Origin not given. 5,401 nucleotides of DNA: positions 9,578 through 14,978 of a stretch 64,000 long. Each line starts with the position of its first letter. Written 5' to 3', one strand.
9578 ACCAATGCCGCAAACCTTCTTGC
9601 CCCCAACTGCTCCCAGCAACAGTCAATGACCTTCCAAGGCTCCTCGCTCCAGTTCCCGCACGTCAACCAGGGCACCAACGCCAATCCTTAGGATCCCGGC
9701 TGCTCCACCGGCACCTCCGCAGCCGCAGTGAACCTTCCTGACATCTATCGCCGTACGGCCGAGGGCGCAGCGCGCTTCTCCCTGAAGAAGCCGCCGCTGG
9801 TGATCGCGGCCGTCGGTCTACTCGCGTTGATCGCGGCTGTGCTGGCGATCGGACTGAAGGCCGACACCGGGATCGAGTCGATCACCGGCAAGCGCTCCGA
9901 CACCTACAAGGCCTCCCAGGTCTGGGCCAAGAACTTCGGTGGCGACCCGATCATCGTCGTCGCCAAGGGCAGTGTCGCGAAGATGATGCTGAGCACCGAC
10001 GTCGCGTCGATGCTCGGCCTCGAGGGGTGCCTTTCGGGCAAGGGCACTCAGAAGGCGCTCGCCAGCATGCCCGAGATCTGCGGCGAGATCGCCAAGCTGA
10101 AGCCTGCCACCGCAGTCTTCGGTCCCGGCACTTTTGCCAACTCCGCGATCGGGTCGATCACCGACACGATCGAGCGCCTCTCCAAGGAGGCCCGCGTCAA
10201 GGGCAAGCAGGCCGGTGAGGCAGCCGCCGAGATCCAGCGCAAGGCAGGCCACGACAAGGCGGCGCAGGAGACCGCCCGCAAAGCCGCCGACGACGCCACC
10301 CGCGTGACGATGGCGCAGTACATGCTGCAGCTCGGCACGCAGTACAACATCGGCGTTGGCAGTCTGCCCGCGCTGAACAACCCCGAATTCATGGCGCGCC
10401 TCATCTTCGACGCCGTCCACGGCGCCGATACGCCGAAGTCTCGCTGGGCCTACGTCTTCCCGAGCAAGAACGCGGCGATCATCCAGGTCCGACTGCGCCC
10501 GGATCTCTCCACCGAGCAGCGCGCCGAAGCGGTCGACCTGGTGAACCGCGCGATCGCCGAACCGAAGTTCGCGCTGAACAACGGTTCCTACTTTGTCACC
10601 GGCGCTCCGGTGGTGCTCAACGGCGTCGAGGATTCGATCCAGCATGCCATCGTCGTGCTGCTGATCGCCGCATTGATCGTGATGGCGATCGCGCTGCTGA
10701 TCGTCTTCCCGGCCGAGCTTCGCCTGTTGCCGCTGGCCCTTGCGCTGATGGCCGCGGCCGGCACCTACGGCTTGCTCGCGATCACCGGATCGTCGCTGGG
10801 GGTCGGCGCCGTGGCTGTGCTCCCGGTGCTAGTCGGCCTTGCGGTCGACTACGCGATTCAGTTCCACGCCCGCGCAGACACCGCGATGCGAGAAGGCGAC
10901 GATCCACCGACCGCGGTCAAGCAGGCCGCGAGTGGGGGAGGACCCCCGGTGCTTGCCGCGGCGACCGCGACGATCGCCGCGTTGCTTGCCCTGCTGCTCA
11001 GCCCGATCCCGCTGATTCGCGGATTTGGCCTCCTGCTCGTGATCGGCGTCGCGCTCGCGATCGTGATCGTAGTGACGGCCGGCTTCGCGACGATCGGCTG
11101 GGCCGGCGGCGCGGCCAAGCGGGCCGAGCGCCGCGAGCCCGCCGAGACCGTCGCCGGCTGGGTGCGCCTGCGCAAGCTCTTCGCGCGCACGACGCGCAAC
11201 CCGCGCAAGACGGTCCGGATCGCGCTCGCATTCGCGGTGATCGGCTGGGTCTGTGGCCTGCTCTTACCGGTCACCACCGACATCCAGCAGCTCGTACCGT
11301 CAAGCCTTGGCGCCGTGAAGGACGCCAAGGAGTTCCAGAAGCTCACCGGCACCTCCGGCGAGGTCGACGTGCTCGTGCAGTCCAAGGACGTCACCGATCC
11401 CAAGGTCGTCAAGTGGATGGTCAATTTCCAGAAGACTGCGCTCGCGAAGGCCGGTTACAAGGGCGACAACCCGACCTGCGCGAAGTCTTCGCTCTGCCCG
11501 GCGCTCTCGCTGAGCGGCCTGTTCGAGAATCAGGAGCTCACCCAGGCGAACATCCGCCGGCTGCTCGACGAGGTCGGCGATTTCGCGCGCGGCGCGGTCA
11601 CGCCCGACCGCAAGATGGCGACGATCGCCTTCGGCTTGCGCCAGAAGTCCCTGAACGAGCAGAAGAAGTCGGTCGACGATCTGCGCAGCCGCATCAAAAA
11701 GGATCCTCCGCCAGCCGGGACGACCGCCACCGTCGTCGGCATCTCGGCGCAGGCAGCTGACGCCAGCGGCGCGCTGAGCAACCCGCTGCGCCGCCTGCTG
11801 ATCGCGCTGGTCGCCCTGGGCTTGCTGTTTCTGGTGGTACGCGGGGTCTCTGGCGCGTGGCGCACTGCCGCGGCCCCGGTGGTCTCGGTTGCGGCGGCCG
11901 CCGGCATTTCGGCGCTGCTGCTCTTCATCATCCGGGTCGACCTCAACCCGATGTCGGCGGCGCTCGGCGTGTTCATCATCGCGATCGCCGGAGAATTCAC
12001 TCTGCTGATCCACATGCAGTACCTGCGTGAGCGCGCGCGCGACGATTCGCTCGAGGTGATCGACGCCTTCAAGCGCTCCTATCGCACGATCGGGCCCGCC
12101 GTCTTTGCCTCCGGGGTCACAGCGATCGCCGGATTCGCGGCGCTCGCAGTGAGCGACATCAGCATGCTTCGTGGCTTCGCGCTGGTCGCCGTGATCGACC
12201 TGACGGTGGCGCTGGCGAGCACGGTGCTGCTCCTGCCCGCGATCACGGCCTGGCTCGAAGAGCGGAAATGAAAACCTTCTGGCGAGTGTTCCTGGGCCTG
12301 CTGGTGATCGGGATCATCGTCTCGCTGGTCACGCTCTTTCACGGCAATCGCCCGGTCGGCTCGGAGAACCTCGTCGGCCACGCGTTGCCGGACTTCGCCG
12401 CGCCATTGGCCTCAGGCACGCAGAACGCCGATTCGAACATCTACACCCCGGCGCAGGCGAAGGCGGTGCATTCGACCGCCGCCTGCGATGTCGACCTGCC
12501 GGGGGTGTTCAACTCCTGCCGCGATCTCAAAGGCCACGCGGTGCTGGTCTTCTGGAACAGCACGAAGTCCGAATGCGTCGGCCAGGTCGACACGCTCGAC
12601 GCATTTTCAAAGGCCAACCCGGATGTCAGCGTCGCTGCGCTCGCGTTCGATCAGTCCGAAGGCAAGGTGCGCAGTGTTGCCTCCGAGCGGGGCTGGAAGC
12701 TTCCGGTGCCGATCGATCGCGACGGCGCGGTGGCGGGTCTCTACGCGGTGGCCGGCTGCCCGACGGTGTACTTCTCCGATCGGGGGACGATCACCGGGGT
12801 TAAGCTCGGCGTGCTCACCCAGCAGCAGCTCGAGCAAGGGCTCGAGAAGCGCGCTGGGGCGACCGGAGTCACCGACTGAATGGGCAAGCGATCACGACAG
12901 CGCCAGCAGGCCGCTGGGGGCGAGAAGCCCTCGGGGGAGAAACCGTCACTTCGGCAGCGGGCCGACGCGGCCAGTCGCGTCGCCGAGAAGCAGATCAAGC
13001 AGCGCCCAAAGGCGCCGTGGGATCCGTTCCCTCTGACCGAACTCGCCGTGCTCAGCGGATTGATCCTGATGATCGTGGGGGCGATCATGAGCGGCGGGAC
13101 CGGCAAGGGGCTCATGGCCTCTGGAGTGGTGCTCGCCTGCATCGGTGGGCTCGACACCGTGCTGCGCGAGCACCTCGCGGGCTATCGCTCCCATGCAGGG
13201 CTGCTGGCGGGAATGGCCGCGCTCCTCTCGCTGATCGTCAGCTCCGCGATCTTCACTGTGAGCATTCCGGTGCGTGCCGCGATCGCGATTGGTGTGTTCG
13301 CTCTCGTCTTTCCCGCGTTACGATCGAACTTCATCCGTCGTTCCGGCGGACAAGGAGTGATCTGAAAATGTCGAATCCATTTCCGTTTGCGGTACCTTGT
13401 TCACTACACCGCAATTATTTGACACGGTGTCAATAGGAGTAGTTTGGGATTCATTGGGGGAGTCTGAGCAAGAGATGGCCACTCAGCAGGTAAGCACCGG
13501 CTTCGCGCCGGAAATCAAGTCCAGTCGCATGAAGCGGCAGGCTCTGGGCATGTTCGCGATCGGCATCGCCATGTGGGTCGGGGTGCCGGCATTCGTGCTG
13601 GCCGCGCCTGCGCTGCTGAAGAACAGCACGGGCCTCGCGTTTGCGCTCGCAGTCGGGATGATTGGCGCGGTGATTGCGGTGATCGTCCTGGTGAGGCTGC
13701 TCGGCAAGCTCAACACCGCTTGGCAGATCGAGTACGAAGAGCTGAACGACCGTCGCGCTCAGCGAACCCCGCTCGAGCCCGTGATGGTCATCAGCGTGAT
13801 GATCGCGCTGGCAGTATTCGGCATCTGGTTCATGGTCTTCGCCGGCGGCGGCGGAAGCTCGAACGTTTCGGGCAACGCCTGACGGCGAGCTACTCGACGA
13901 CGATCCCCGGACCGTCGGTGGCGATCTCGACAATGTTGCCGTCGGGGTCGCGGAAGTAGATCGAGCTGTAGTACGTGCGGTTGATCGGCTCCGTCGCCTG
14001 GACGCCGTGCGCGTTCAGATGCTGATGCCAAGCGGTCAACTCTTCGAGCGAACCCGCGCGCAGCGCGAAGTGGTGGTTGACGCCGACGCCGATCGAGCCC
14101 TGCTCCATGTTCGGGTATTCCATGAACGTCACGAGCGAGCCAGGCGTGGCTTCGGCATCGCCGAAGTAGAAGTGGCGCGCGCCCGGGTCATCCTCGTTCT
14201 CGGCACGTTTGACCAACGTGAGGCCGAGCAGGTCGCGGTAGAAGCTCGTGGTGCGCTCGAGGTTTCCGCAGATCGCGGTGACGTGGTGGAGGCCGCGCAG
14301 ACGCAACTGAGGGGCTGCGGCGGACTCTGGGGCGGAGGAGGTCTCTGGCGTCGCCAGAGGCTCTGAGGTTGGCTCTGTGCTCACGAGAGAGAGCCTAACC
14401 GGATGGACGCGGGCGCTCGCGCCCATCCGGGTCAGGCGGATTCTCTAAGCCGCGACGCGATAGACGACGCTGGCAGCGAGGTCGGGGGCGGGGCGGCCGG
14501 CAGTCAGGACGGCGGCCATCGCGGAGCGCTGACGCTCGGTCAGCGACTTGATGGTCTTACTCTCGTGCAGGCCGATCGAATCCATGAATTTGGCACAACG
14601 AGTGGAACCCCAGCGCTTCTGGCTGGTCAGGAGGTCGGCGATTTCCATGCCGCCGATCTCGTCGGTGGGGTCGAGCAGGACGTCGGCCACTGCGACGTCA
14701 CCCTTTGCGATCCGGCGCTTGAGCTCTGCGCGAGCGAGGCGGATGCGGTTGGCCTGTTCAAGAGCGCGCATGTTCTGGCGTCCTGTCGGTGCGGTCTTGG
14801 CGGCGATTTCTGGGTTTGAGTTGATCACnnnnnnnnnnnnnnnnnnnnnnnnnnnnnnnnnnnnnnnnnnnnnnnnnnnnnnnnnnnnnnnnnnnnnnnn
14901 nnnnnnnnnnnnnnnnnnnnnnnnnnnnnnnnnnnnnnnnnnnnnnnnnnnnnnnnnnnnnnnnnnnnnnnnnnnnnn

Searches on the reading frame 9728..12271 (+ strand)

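Call 58: search_protein_families(library=pfam, proteins=[window:9728-12271:+], max_evalue=0.00001)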
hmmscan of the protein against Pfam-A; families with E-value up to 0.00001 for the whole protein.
window:9728-12271:+ (847 aa): 1 family
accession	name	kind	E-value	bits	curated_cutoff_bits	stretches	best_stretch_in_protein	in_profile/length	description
PF03176.21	MMPL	-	1.8e-47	162.4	20.5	2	173-487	44-328/333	MMPL family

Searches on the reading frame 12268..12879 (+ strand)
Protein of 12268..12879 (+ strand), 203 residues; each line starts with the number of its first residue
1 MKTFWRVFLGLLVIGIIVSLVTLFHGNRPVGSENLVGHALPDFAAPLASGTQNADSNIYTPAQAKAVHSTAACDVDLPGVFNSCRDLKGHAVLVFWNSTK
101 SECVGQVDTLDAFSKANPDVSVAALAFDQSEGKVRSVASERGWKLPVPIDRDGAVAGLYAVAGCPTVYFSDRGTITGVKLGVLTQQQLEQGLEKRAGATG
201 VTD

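Call 58: search_protein_families(library=pfam, proteins=[window:12268-12879:+], max_evalue=0.00001)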
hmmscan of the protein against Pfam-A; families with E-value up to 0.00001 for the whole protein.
window:12268-12879:+ (203 aa): 1 family
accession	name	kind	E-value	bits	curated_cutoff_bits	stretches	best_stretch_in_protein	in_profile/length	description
PF00578.27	AhpC-TSA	-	9.9e-06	25.9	26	0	83-175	19-121/124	AhpC/TSA family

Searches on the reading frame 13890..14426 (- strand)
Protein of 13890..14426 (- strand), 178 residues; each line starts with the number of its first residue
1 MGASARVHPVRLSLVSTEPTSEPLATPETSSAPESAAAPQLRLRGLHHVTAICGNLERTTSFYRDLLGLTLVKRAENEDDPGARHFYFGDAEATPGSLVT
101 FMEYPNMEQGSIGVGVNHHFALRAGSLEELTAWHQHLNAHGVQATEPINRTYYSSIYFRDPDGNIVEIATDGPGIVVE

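Call 24: search_protein_families(library=pfam, proteins=[window:13890-14426:-])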
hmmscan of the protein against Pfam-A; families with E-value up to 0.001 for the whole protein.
window:13890-14426:- (178 aa): 2 families
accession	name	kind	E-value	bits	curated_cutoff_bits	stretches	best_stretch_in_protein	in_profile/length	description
PF00903.31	Glyoxalase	-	1.4e-23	84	20.6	1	45-168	1-121/121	Glyoxalase/Bleomycin resistance protein/Dioxygenase superfamily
PF18029.7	Glyoxalase_6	-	9.3e-05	23.5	23.6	1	50-166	3-103/106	Glyoxalase-like domain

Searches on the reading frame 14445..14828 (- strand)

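Call 24: search_protein_families(library=pfam, proteins=[window:14445-14828:-])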
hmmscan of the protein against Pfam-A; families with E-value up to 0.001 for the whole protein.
window:14445-14828:- (127 aa): 1 family
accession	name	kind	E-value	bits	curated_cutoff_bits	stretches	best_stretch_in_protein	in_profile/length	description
PF22525.1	H2TH_5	-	2.9e-07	30.9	27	1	49-105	10-68/71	S13-like H2TH domain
